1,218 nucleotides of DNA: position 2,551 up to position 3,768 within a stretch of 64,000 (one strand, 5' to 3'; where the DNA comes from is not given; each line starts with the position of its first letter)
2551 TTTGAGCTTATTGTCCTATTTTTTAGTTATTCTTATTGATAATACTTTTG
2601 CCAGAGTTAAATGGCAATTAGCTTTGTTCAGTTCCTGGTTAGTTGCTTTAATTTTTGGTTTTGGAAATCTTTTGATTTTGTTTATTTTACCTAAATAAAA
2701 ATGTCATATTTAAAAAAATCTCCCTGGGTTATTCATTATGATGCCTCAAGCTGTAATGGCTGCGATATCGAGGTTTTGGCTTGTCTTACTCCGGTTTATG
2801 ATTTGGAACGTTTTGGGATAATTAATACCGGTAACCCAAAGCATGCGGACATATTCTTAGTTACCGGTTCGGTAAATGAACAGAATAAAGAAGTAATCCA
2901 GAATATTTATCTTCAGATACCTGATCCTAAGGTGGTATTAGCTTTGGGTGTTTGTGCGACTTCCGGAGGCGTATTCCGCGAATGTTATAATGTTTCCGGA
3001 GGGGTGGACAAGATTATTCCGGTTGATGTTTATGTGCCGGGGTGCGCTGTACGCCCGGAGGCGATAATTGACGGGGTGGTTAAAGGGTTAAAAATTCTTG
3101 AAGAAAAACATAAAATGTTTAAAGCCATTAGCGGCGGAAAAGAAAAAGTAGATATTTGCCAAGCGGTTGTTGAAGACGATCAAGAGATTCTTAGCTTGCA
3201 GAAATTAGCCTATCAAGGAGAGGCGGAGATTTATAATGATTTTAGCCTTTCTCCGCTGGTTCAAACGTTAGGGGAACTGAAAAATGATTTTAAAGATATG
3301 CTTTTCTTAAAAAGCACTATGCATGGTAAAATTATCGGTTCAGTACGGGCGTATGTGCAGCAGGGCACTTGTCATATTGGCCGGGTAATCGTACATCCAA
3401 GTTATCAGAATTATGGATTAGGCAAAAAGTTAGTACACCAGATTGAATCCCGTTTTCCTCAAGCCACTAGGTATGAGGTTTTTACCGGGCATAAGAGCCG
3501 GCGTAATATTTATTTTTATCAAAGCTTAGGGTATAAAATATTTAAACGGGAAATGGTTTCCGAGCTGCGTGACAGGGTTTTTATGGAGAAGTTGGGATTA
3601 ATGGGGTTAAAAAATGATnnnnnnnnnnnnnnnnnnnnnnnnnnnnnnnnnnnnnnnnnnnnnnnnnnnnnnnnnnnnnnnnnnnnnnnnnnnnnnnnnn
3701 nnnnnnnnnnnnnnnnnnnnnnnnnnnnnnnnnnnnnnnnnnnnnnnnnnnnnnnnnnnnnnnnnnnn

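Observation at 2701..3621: Ech hydrogenase small subunit (NuoB-like) carrying a C-terminal GNAT acetyltransferase domain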

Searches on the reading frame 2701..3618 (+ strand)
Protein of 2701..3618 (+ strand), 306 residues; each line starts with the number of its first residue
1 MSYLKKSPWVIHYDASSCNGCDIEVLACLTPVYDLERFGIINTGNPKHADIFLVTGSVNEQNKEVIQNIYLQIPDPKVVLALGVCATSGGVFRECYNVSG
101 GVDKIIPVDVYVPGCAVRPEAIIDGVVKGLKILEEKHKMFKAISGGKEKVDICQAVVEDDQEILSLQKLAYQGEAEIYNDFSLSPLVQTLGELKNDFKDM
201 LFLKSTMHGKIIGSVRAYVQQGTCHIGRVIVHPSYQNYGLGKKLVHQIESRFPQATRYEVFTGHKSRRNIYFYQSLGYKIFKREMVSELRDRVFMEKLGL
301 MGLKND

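Call 3: search_protein_families(library=pfam, proteins=[window:2701-3618:+], max_evalue=0.01)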
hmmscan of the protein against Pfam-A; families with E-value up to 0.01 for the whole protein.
window:2701-3618:+ (306 aa): 5 families
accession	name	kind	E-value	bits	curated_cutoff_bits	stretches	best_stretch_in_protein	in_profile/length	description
PF01058.29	Oxidored_q6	-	1.8e-30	105.8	27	1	18-128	1-127/128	NADH ubiquinone oxidoreductase, 20 Kd subunit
PF13508.13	Acetyltransf_7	-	1.9e-11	44.6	27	1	209-279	12-83/84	Acetyltransferase (GNAT) domain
PF00583.31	Acetyltransf_1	-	2.3e-11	44.4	20.7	1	205-278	38-116/116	Acetyltransferase (GNAT) family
PF13673.13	Acetyltransf_10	-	3.2e-11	43.8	23.6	1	193-287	22-116/128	Acetyltransferase (GNAT) domain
PF08445.16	FR47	-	0.00046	20.6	22.1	1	220-281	18-80/86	FR47-like protein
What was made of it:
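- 2701..3108 (+): NuoB/EchC [4Fe-4S] domain (aa 1-136), with cluster ligands C18, C21, C85 and C115. PF01058 (call 3).
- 3151..3594 (+): GNAT domain (aa 151-298) with the complete b1-a1-a2-b2-b3-b4-a3-b5-a4-b6-b7 topology. PF00583, PF13508 and PF13673 above cut-off (call 3).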

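Call 4: search_protein_families(library=ncbifam, proteins=[window:2701-3618:+], max_evalue=0.01)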
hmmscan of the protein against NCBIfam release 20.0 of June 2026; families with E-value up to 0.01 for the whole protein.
window:2701-3618:+ (306 aa): 22 families
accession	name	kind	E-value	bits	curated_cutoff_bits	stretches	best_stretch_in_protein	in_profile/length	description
NF005012.1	PRK06411.1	subfamily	1e-39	135.8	116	1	5-135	33-160/166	NADH-quinone oxidoreductase subunit NuoB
TIGR01957.1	nuoB_fam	subfamily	1.4e-36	125.6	142.7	1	6-128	17-137/145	NADH-quinone oxidoreductase subunit B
NF011395.0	PRK14820.1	equivalog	1.7e-35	122.4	263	1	6-133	33-157/180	NADH-quinone oxidoreductase subunit B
NF011391.0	PRK14816.1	equivalog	1.1e-32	113.2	283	1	8-139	54-179/196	NADH-quinone oxidoreductase subunit B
NF011393.0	PRK14818.1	equivalog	2.7e-32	111.7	255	1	17-133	39-155/173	NADH dehydrogenase subunit B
NF011388.0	PRK14813.1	equivalog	7.9e-32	110.6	294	1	19-134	38-154/189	NADH dehydrogenase subunit B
NF011390.0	PRK14815.1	equivalog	3.2e-31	108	281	1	19-137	43-161/183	NADH dehydrogenase subunit B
NF011394.0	PRK14819.1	equivalog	3.4e-31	108.8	312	1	19-127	41-150/264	NADH-quinone oxidoreductase subunit B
NF011392.0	PRK14817.1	equivalog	4e-31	108.1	271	1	19-140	46-168/182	NADH-quinone oxidoreductase subunit B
NF011389.0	PRK14814.1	equivalog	3.6e-29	101.9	285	1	15-133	41-157/186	NADH dehydrogenase subunit B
NF009808.0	PRK13292.1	equivalog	1.1e-28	99.6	1156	1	6-131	25-147/791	NADH-quinone oxidoreductase subunit B/C/D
TIGR03294.1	FrhG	equivalog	4.2e-09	36.5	245.5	1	48-147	50-158/228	coenzyme F420 hydrogenase subunit gamma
NF045875.1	F420_non_VhuG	exception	5e-05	22.7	450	0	47-91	51-93/286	F420-non-reducing hydrogenase subunit VhuG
TIGR01575.1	rimI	equivalog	7.9e-05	22.8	86.4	1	199-280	31-114/132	ribosomal protein S18-alanine N-acetyltransferase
NF002959.0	PRK03624.1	equivalog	0.00013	21.7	124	1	193-280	42-131/147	GNAT family acetyltransferase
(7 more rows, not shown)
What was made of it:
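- On NuoB/EchC-type [4Fe-4S] small subunit of group 4 [NiFe] hydrogenases (Pfam PF01058): NF005012 scores 135.8 against 116 (calls 3, 4).
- Closest known: Fused complex I core subunits such as NuoBCD and NuoCD. Same: They are precedents for gene fusions that involve NuoB-family subunits (NF009808 appears in call 4).
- Checked: NCBIfam NuoB subfamily NF005012 scores 135.8 bits against a cut-off of 116 (call 4).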

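Call 6: find_homologous_proteins(query=window:2701-3618:+, max_evalue=0.001)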
Query window:2701-3618:+ (306 aa): 7428 proteins with E <= 0.001 among 8000 candidates; the best 120 are listed.
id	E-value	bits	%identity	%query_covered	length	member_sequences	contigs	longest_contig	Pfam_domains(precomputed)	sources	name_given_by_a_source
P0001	2.9e-170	583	83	98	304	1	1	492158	PF13673.14,PF13508.14,PF01058.30,PF00583.32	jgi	jgi:ech hydrogenase subunit C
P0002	6.3e-169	579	84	97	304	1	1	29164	PF13673.14,PF13508.14,PF01058.30,PF00583.32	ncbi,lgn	-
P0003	4.1e-167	573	83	98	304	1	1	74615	PF13673.14,PF13508.14,PF01058.30,PF00583.32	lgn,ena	-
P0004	5.4e-167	573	83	97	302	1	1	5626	PF13673.14,PF13508.14,PF01058.30,PF00583.32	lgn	-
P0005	1.1e-166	572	82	97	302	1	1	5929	PF13673.14,PF13508.14,PF01058.30,PF00583.32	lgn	-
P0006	1.4e-166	571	82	97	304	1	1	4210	PF13673.14,PF13508.14,PF01058.30,PF00583.32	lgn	-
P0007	4.1e-165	566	81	97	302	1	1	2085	PF13673.14,PF13508.14,PF01058.30,PF00583.32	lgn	-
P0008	1.5e-164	565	82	97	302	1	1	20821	PF13673.14,PF13508.14,PF01058.30,PF00583.32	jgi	-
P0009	1.1e-160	552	81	97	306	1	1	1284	PF13673.14,PF13508.14,PF01058.30,PF00583.32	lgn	-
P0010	1.1e-159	549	80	97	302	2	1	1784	PF13673.14,PF13508.14,PF01058.30,PF00583.32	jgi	jgi:ech hydrogenase subunit C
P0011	1.6e-159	548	79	99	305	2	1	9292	PF13673.14,PF13508.14,PF01058.30,PF00583.32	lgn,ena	-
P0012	3.3e-143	495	72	96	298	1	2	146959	PF13673.14,PF13508.14,PF01058.30,PF00583.32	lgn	-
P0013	1.5e-141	489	70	97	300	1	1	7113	PF13673.14,PF13508.14,PF01058.30,PF00583.32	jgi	jgi:ech hydrogenase subunit C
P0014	6.2e-141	487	68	100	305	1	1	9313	PF13673.14,PF13508.14,PF01058.30,PF00583.32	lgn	-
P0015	4.6e-140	484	70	97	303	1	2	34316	PF13673.14,PF13508.14,PF01058.30,PF00583.32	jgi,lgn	-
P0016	4.9e-140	484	70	97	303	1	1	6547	PF13673.14,PF13508.14,PF01058.30,PF00583.32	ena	-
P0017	6.0e-140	484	69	98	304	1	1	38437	PF13673.14,PF13508.14,PF01058.30,PF00583.32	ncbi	-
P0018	7.6e-140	483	68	98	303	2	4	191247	PF13673.14,PF13508.14,PF01058.30,PF00583.32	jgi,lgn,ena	-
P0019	9.3e-140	483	70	97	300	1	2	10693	PF13673.14,PF13508.14,PF01058.30,PF00583.32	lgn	-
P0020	3.4e-139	481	68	98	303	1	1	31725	PF13673.14,PF13508.14,PF01058.30,PF00583.32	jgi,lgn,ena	-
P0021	6.4e-139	480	68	98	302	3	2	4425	PF13673.14,PF13508.14,PF01058.30,PF00583.32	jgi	-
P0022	9.4e-139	480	68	97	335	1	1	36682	PF13673.14,PF13508.14,PF01058.30,PF00583.32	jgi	jgi:ech hydrogenase subunit C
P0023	1.0e-138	480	69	97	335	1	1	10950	PF13673.14,PF13508.14,PF01058.30,PF00583.32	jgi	jgi:ech hydrogenase subunit C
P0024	1.1e-138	480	69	97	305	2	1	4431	PF13673.14,PF13508.14,PF01058.30,PF00583.32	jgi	jgi:ech hydrogenase subunit C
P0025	1.3e-138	479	69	97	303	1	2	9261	PF13673.14,PF13508.14,PF01058.30,PF00583.32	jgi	jgi:ech hydrogenase subunit C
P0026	1.7e-138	479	70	97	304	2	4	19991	PF13673.14,PF13508.14,PF01058.30,PF00583.32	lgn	-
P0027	4.8e-138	478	68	97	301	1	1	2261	PF13673.14,PF13508.14,PF01058.30,PF00583.32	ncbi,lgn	-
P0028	6.8e-138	477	68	98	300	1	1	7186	PF13673.14,PF13508.14,PF01058.30,PF00583.32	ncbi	-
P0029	9.4e-138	477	67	97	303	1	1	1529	PF13673.14,PF13508.14,PF01058.30,PF00583.32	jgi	jgi:ech hydrogenase subunit C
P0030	1.2e-137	476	68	97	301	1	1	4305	PF13673.14,PF13508.14,PF01058.30,PF00583.32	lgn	-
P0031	2.6e-137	475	71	96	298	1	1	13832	PF13673.14,PF13508.14,PF01058.30,PF00583.32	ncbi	-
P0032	2.9e-137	475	69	98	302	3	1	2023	PF13673.14,PF13508.14,PF01058.30,PF00583.32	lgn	-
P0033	3.1e-137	475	69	97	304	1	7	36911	PF13673.14,PF13508.14,PF01058.30,PF00583.32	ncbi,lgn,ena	-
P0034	3.1e-137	475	68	97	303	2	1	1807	PF13673.14,PF13508.14,PF01058.30,PF00583.32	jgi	jgi:ech hydrogenase subunit C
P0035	3.2e-137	475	68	100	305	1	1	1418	PF13673.14,PF13508.14,PF01058.30,PF00583.32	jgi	jgi:ech hydrogenase subunit C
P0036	5.7e-137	474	69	97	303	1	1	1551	PF13673.14,PF13508.14,PF01058.30,PF00583.32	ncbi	-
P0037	6.9e-137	474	68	97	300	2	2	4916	PF13673.14,PF13508.14,PF01058.30,PF00583.32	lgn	-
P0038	7.4e-137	474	66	96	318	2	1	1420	PF13673.14,PF13508.14,PF01058.30,PF00583.32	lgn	-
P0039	1.0e-136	473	68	97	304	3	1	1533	PF13673.14,PF13508.14,PF01058.30,PF00583.32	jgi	jgi:ech hydrogenase subunit C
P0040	1.1e-136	473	68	96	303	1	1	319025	PF13673.14,PF13508.14,PF01058.30,PF00583.32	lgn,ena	-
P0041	1.5e-136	473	68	96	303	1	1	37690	PF13673.14,PF13508.14,PF01058.30,PF00583.32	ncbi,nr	ncbi:MAG: NADH-quinone oxidoreductase subunit NuoB [Candidatus Omnitrophica bacterium]|nr:NADH-quino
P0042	1.6e-136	473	65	98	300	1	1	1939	PF13673.14,PF12568.15,PF13508.14,PF01058.30,PF00583.32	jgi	jgi:ech hydrogenase subunit C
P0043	6.6e-136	471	65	97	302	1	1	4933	PF13673.14,PF13508.14,PF01058.30,PF00583.32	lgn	-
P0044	1.1e-135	470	67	96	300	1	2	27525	PF13673.14,PF13508.14,PF01058.30,PF00583.32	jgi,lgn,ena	jgi:ech hydrogenase subunit C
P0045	1.1e-135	470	67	98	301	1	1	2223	PF13673.14,PF13508.14,PF01058.30,PF00583.32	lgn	-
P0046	1.2e-135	470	65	98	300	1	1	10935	PF13673.14,PF13508.14,PF01058.30,PF00583.32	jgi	jgi:ech hydrogenase subunit C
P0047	2.3e-135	469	67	97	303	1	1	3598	PF13673.14,PF13508.14,PF01058.30,PF00583.32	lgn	-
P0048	5.5e-135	468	69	100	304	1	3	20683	PF13673.14,PF13508.14,PF01058.30,PF00583.32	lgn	-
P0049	9.0e-135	467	68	97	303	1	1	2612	PF13673.14,PF13508.14,PF01058.30,PF00583.32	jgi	jgi:ech hydrogenase subunit C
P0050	1.8e-134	466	65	98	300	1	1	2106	PF13673.14,PF12568.15,PF13508.14,PF01058.30,PF00583.32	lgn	-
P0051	7.2e-134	464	66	97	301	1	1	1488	PF13673.14,PF13508.14,PF01058.30,PF00583.32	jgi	jgi:ech hydrogenase subunit C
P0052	1.3e-133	463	66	100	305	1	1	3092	PF13673.14,PF13508.14,PF01058.30,PF00583.32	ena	-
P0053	2.7e-133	462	66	97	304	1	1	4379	PF13673.14,PF13508.14,PF01058.30,PF00583.32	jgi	-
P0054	3.0e-133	462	65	97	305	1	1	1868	PF13673.14,PF13508.14,PF01058.30,PF00583.32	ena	-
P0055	3.6e-133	462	66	97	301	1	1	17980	PF13673.14,PF13508.14,PF01058.30,PF00583.32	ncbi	-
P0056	4.0e-133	461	66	96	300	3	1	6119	PF13673.14,PF13508.14,PF01058.30,PF00583.32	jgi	-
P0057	4.3e-133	461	67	97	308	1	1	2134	PF13673.14,PF13508.14,PF01058.30,PF00583.32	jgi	jgi:Ni,Fe-hydrogenase III small subunit/GNAT superfamily N-acetyltransferase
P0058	6.5e-133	461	64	100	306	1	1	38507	PF13673.14,PF13508.14,PF01058.30,PF00583.32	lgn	-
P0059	7.0e-133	461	68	96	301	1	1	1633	PF13673.14,PF13508.14,PF01058.30,PF00583.32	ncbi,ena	-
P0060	1.1e-132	460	66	97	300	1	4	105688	PF13673.14,PF13508.14,PF01058.30,PF00583.32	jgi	-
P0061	1.7e-132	459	66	97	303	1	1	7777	PF13673.14,PF13508.14,PF01058.30,PF00583.32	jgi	jgi:ech hydrogenase subunit C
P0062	1.1e-131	457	67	98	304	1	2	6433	PF13673.14,PF13508.14,PF01058.30,PF00583.32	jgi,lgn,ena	-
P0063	1.2e-131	457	67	97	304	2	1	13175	PF13673.14,PF13508.14,PF01058.30,PF00583.32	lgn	-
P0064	1.6e-131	456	65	97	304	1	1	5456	PF13673.14,PF13508.14,PF01058.30,PF00583.32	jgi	jgi:ech hydrogenase subunit C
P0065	2.3e-131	456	64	97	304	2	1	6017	PF13673.14,PF13508.14,PF01058.30,PF00583.32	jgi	jgi:ech hydrogenase subunit C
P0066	6.0e-131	454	66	96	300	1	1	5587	PF13673.14,PF13508.14,PF01058.30,PF00583.32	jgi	jgi:ech hydrogenase subunit C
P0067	6.1e-131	454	65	97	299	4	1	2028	PF13673.14,PF13508.14,PF01058.30,PF00583.32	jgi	jgi:ech hydrogenase subunit C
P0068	6.2e-131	454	64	97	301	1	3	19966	PF13673.14,PF13508.14,PF01058.30,PF00583.32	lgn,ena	-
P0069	6.4e-131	454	63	100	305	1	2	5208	PF13673.14,PF13508.14,PF01058.30,PF00583.32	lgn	-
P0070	7.0e-131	454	65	97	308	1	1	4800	PF13673.14,PF13508.14,PF01058.30,PF00583.32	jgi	jgi:ech hydrogenase subunit C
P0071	7.1e-131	454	65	97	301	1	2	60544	PF13673.14,PF13508.14,PF01058.30,PF00583.32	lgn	-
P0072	8.1e-131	454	66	98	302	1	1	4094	PF13673.14,PF13508.14,PF01058.30,PF00583.32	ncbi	-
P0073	8.7e-131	454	65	98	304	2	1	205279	PF13673.14,PF13508.14,PF01058.30,PF00583.32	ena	-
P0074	9.5e-131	454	65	97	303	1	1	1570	PF13673.14,PF13508.14,PF01058.30,PF00583.32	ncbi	-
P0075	1.3e-130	453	66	96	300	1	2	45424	PF13673.14,PF13508.14,PF01058.30,PF00583.32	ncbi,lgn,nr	ncbi:MAG TPA: NADH-quinone oxidoreductase subunit NuoB [Chitinispirillaceae bacterium]|nr:NADH-quino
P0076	1.3e-130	453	63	97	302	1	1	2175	PF13673.14,PF13508.14,PF01058.30,PF00583.32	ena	-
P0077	1.4e-130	453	66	97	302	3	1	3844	PF13673.14,PF13508.14,PF01058.30,PF00583.32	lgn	-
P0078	3.8e-130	452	65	97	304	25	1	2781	PF13673.14,PF13508.14,PF01058.30,PF00583.32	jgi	jgi:ech hydrogenase subunit C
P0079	4.7e-130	451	63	99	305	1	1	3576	PF13673.14,PF13508.14,PF01058.30,PF00583.32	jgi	jgi:ech hydrogenase subunit C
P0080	5.6e-130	451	65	97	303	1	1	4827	PF13673.14,PF13508.14,PF01058.30,PF00583.32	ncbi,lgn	-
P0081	1.8e-129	449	63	97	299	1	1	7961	PF13673.14,PF13508.14,PF01058.30,PF00583.32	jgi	jgi:ech hydrogenase subunit C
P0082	2.6e-129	449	63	97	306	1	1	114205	PF13673.14,PF13508.14,PF01058.30,PF00583.32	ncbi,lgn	-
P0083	2.6e-129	449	64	98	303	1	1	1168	PF13673.14,PF13508.14,PF01058.30,PF00583.32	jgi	jgi:ech hydrogenase subunit C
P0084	2.9e-129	449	65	97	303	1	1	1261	PF13673.14,PF13508.14,PF08445.17,PF01058.30,PF00583.32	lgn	-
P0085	8.5e-129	447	65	97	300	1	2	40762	PF13673.14,PF13508.14,PF01058.30,PF00583.32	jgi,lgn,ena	-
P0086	9.7e-129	447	62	100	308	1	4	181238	PF13673.14,PF13508.14,PF01058.30,PF00583.32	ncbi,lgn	-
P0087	4.9e-128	445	65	96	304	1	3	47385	PF13673.14,PF13508.14,PF08445.17,PF01058.30,PF00583.32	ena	-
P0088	6.6e-128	444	64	96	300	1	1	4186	PF13673.14,PF13508.14,PF01058.30,PF00583.32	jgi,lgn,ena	-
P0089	7.7e-128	444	63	97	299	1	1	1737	PF13673.14,PF13508.14,PF01058.30,PF00583.32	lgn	-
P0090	1.1e-127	444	65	97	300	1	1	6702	PF13673.14,PF13508.14,PF01058.30,PF00583.32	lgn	-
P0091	1.1e-127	444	64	97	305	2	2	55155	PF13673.14,PF13508.14,PF01058.30,PF00583.32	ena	-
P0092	1.6e-127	443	64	97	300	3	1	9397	PF13673.14,PF13508.14,PF01058.30,PF00583.32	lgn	-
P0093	3.0e-127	442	65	96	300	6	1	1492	PF13673.14,PF13508.14,PF01058.30,PF00583.32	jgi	jgi:ech hydrogenase subunit C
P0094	3.5e-127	442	63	97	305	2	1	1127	PF13673.14,PF13508.14,PF01058.30,PF00583.32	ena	-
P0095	1.1e-126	440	62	97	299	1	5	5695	PF13673.14,PF13508.14,PF01058.30,PF00583.32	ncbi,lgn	-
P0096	1.5e-126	440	64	96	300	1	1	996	PF13673.14,PF13508.14,PF01058.30,PF00583.32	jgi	jgi:ech hydrogenase subunit C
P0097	2.7e-126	439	63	96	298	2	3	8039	PF13673.14,PF13508.14,PF01058.30,PF00583.32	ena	-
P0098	2.8e-126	439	65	96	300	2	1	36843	PF13673.14,PF13508.14,PF01058.30,PF00583.32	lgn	-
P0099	2.9e-126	439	65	96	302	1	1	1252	PF13673.14,PF13508.14,PF01058.30,PF00583.32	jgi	jgi:ech hydrogenase subunit C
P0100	2.9e-126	439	61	97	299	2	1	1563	PF13673.14,PF13508.14,PF01058.30,PF00583.32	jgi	-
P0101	4.2e-126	438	62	97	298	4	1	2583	PF13673.14,PF13508.14,PF01058.30,PF00583.32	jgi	-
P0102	5.4e-126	438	61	97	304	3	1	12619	PF13673.14,PF13508.14,PF01058.30,PF00583.32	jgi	-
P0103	1.1e-125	437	63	96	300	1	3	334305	PF13673.14,PF13508.14,PF01058.30,PF00583.32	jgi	jgi:ech hydrogenase subunit C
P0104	1.4e-125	437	62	97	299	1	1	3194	PF13673.14,PF13508.14,PF01058.30,PF00583.32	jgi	-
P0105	1.4e-125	437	64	96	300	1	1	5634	PF13673.14,PF13508.14,PF01058.30,PF00583.32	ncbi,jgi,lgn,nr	ncbi:MAG: NADH-quinone oxidoreductase subunit NuoB [Fibrobacter sp.]|nr:NADH-quinone oxidoreductase 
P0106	2.6e-125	436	64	96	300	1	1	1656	PF13673.14,PF13508.14,PF01058.30,PF00583.32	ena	-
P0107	3.0e-125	436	63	97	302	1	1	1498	PF13673.14,PF13508.14,PF01058.30,PF00583.32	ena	-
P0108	6.4e-125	434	64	96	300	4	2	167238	PF13673.14,PF13508.14,PF01058.30,PF00583.32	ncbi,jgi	jgi:ech hydrogenase subunit C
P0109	9.2e-125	434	63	97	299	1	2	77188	PF13673.14,PF13508.14,PF01058.30,PF00583.32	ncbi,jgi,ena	jgi:ech hydrogenase subunit C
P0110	9.2e-125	434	64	96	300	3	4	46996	PF13673.14,PF13508.14,PF01058.30,PF00583.32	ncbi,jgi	-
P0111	9.2e-125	434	64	96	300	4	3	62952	PF13673.14,PF13508.14,PF01058.30,PF00583.32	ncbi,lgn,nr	ncbi:MAG: NADH-quinone oxidoreductase subunit NuoB [Chitinispirillaceae bacterium]|nr:NADH-quinone o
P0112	1.0e-124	434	61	97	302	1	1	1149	PF13673.14,PF13508.14,PF01058.30,PF00583.32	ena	-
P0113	1.8e-124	433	61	97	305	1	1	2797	PF13673.14,PF13508.14,PF01058.30,PF00583.32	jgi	jgi:ech hydrogenase subunit C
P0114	2.8e-124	432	65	94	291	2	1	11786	PF13673.14,PF13508.14,PF01058.30,PF00583.32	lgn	-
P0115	4.1e-124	432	63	98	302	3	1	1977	PF13673.14,PF13508.14,PF01058.30,PF00583.32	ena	-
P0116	6.0e-124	431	64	96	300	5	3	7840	PF13673.14,PF13508.14,PF01058.30,PF00583.32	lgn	-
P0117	6.5e-124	431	61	98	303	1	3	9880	PF13673.14,PF13508.14,PF01058.30,PF00583.32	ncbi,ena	-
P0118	7.8e-124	431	62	97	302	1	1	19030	PF13673.14,PF12568.15,PF13508.14,PF01058.30,PF00583.32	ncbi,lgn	-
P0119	2.2e-123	429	62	97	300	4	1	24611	PF13673.14,PF13508.14,PF01058.30,PF00583.32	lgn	-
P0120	3.3e-123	429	62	97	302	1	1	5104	PF13673.14,PF13508.14,PF01058.30,PF00583.32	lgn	-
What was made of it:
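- On Ech subgroup (HydDB group 4e) specifically: Gene content, gene order and JGI's own label 'ech hydrogenase subunit C' (call 6) are consistent with 4e but are not a test.
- More than 120 clusters at 61-84% identity all carry PF01058 plus GNAT domains (call 6).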

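Call 33: predict_structure(alignment_id=A3)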
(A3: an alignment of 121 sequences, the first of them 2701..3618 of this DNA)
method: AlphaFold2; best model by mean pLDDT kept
length: 306 residues; sequences in the alignment: 121
mean_pLDDT: 82.7   pTM: 0.66
mean pLDDT of the five models: 82.7, 81.7, 79.7, 79.2, 74.6
residues with pLDDT >= 90: 122; 70-90: 125; 50-70: 51; < 50: 8
segments of 3 or more residues with pLDDT < 50: 36-43
pLDDT, mean of each block of 10 residues (from residue 1): 69 69 65 51 65 82 80 86 77 57 80 79 88 87 69 95 95 83 94 97 92 97 96 83 95 95 89 93 92 93 63
secondary structure, 60 per line:
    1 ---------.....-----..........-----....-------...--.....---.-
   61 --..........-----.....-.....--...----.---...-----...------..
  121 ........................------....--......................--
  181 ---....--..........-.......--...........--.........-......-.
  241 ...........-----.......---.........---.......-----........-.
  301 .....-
elements in order: E10-14 H20-29 H35-38 E51-55 H63-72 E78-82 H84-88 E110-112 H119-144 E151-154 H157-178 H184-187 H190-199 E201-207 E210-220 E223-231 H233-238 H240-251 E257-263 H267-275 E279-285 E291-298 H300-305
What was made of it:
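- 3055..3150 (+): C-terminal helix of the NuoB domain (aa 119-144) plus a short linker (aa 145-150). This is the junction between the domains. AF2 model: helix 119-144, first GNAT strand from 151 (call 33).
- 3151..3594 (+): AF2 pLDDT mostly 90-97 (call 33).
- On GNAT superfamily (Pfam clan Acetyltrans; PF00583, PF13508, PF13673): AF2 topology b1-a1-a2-b2-b3-b4-a3-b5-a4-b6-b7 with pLDDT 90-97 (call 33).
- AF2 shows a continuous helix 119-144 and then a 6-residue linker (call 33). The fold is predicted with pLDDT 90-97 (call 33).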
